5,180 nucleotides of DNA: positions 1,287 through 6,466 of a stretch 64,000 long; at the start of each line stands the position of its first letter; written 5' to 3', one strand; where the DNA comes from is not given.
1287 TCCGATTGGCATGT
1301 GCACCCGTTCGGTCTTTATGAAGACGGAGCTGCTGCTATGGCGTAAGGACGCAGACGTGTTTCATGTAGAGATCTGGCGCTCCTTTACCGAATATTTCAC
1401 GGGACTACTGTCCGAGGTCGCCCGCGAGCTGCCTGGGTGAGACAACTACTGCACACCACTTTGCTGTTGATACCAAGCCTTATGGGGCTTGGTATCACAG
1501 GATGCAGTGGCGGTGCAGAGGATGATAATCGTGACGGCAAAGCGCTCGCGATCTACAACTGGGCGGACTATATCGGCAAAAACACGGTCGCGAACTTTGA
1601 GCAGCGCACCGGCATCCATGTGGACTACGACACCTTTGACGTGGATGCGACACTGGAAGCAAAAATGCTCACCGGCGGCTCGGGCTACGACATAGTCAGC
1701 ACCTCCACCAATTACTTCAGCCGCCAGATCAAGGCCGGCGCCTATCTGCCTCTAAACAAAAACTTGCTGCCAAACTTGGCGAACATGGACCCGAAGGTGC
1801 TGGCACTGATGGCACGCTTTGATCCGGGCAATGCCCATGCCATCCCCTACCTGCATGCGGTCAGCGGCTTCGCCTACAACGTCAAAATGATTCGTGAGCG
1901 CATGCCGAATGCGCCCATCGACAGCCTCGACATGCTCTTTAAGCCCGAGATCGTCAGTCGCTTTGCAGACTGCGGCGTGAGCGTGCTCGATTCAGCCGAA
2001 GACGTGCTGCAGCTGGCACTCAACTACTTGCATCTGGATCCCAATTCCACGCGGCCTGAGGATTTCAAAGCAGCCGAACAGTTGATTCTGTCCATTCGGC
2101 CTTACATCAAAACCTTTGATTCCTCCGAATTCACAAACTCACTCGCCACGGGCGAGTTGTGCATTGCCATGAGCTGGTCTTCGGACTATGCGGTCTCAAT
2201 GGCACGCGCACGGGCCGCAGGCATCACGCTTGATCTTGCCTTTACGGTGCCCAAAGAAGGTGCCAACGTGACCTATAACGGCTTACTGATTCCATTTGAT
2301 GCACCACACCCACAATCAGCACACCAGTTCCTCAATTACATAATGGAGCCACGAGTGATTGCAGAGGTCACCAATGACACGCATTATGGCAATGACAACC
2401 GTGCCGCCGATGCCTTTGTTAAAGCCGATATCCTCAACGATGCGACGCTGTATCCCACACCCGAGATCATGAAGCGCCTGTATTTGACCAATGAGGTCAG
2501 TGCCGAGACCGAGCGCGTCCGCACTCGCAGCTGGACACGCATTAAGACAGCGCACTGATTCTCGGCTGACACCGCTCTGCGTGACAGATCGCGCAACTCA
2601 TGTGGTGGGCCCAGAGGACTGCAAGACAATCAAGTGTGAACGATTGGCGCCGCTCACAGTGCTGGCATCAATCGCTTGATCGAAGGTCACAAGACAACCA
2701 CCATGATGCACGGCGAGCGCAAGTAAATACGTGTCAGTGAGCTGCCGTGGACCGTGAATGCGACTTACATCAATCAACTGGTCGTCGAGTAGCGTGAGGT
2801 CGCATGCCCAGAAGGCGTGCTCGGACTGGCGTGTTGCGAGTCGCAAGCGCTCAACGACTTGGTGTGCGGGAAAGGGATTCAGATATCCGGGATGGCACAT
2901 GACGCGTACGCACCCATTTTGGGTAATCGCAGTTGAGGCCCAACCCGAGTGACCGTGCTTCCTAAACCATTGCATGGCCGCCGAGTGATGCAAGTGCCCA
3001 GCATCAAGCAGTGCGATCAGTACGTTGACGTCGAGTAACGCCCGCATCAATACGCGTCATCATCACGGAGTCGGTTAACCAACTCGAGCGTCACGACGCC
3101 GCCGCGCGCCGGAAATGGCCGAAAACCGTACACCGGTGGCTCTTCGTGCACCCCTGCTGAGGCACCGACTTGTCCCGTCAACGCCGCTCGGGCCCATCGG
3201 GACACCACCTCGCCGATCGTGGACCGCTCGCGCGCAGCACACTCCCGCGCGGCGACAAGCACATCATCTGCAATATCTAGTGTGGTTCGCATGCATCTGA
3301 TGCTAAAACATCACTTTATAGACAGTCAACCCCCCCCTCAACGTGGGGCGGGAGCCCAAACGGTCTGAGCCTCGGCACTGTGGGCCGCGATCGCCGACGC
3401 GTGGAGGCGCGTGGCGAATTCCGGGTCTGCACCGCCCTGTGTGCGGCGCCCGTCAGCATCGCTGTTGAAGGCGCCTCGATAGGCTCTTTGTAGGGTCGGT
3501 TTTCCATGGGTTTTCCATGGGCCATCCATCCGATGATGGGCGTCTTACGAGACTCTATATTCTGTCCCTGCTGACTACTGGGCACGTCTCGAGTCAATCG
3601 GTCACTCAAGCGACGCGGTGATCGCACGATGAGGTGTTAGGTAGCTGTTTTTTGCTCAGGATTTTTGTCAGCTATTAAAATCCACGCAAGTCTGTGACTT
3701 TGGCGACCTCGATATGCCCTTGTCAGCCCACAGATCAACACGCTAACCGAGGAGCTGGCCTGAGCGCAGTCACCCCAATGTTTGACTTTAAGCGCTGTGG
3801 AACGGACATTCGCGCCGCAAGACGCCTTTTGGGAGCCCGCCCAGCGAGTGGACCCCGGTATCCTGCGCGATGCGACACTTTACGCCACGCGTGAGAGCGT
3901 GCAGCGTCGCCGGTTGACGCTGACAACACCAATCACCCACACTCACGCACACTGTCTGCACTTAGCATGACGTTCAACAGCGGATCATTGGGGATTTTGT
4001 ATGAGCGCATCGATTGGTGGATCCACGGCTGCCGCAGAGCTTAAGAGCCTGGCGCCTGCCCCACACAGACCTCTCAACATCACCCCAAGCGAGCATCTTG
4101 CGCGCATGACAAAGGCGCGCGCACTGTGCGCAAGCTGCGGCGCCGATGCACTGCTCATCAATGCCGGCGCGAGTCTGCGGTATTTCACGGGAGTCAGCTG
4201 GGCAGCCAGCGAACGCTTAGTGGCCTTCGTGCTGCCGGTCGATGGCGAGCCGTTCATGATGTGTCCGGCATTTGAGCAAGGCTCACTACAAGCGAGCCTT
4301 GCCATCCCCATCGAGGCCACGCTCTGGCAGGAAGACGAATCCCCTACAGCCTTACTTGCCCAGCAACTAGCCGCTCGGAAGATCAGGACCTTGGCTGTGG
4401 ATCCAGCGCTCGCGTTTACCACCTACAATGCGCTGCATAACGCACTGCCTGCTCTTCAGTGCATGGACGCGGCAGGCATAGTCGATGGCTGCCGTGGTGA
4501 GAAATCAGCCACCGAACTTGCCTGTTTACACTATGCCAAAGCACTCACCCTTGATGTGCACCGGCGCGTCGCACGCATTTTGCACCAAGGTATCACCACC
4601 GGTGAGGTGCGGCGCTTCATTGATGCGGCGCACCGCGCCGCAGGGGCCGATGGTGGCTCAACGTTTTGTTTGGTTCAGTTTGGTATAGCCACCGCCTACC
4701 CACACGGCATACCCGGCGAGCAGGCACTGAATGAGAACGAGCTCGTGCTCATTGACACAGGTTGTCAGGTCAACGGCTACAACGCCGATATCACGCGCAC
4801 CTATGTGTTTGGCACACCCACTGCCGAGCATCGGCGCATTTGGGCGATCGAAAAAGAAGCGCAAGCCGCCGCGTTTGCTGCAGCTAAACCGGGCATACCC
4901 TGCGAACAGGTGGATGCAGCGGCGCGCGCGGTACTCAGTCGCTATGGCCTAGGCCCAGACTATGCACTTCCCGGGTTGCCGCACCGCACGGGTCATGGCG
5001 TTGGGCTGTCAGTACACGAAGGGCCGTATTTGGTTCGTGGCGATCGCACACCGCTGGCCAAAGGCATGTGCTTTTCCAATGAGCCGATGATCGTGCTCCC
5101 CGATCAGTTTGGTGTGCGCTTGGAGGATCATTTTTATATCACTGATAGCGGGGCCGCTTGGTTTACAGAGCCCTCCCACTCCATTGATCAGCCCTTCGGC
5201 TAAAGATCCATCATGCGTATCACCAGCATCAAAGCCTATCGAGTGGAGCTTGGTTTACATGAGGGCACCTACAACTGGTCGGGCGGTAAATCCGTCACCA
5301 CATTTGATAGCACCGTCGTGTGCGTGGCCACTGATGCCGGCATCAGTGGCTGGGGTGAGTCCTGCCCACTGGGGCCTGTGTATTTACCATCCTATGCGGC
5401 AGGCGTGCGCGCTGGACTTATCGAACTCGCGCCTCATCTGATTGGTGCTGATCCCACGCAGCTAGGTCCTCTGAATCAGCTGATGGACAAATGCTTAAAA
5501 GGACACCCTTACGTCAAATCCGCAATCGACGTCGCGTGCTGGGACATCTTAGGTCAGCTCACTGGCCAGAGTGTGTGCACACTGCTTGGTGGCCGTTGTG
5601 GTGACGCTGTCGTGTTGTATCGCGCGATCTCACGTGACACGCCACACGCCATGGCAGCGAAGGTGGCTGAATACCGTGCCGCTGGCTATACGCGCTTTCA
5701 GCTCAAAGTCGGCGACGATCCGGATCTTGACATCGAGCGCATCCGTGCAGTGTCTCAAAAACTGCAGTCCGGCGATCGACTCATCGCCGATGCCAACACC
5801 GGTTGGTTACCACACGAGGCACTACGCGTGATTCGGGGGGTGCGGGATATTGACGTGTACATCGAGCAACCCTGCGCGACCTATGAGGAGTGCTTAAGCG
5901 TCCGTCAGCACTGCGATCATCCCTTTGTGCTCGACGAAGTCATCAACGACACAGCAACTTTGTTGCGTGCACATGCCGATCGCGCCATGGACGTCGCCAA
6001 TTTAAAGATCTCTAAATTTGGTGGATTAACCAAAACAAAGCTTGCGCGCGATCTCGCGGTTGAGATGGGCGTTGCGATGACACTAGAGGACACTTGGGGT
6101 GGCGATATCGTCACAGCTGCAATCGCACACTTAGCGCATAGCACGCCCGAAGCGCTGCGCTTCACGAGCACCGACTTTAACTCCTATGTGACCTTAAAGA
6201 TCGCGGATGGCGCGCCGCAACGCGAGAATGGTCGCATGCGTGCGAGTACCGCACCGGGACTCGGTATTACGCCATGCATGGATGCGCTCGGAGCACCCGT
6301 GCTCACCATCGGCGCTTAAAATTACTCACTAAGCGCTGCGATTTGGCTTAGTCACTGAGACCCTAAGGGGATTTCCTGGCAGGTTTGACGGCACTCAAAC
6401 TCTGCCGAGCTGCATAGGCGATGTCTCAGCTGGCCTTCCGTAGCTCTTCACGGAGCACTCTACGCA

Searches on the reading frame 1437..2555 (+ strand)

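Call 53: search_protein_families(library=pfam, proteins=[window:1437-2555:+], max_evalue=0.00001)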
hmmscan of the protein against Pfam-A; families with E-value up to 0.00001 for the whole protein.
window:1437-2555:+ (373 aa): 2 families
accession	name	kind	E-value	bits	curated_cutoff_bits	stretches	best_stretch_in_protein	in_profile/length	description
PF13416.11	SBP_bac_8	-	6.1e-23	82.4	27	1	51-330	3-273/279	Bacterial extracellular solute-binding protein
PF01547.30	SBP_bac_1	-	1.8e-11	45.1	26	1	52-305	15-303/307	Bacterial extracellular solute-binding protein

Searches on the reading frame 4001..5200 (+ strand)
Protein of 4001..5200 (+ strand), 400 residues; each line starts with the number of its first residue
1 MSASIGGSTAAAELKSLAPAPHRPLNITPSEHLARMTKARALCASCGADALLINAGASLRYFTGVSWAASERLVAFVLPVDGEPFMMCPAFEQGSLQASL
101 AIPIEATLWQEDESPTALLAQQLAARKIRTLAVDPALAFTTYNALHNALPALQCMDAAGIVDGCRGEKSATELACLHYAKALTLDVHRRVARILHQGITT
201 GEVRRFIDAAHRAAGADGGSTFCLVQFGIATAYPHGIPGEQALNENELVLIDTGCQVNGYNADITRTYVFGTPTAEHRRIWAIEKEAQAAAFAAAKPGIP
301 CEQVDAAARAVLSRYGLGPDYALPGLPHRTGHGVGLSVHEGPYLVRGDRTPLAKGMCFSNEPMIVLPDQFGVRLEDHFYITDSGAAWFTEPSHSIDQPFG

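Call 52: search_protein_families(library=pfam, proteins=[window:4001-5200:+], max_evalue=0.00001)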
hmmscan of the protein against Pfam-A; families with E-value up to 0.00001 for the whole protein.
window:4001-5200:+ (400 aa): 2 families
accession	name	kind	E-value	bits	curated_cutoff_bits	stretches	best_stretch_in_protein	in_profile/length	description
PF00557.29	Peptidase_M24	-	6.4e-58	196.4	23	1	175-382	2-208/208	Metallopeptidase family M24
PF01321.24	Creatinase_N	-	2.6e-19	70.5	22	1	35-165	1-126/128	Creatinase/Prolidase N-terminal domain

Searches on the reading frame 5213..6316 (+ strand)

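Call 52: search_protein_families(library=pfam, proteins=[window:5213-6316:+], max_evalue=0.00001)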
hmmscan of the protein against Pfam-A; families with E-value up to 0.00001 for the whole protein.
window:5213-6316:+ (368 aa): 2 families
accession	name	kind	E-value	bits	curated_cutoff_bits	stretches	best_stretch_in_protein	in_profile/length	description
PF13378.12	MR_MLE_C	-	2.5e-43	148.7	29.4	1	147-357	2-218/219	Enolase C-terminal domain-like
PF02746.21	MR_MLE_N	-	9.5e-17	61.7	22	1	28-126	23-117/117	Mandelate racemase / muconate lactonizing enzyme, N-terminal domain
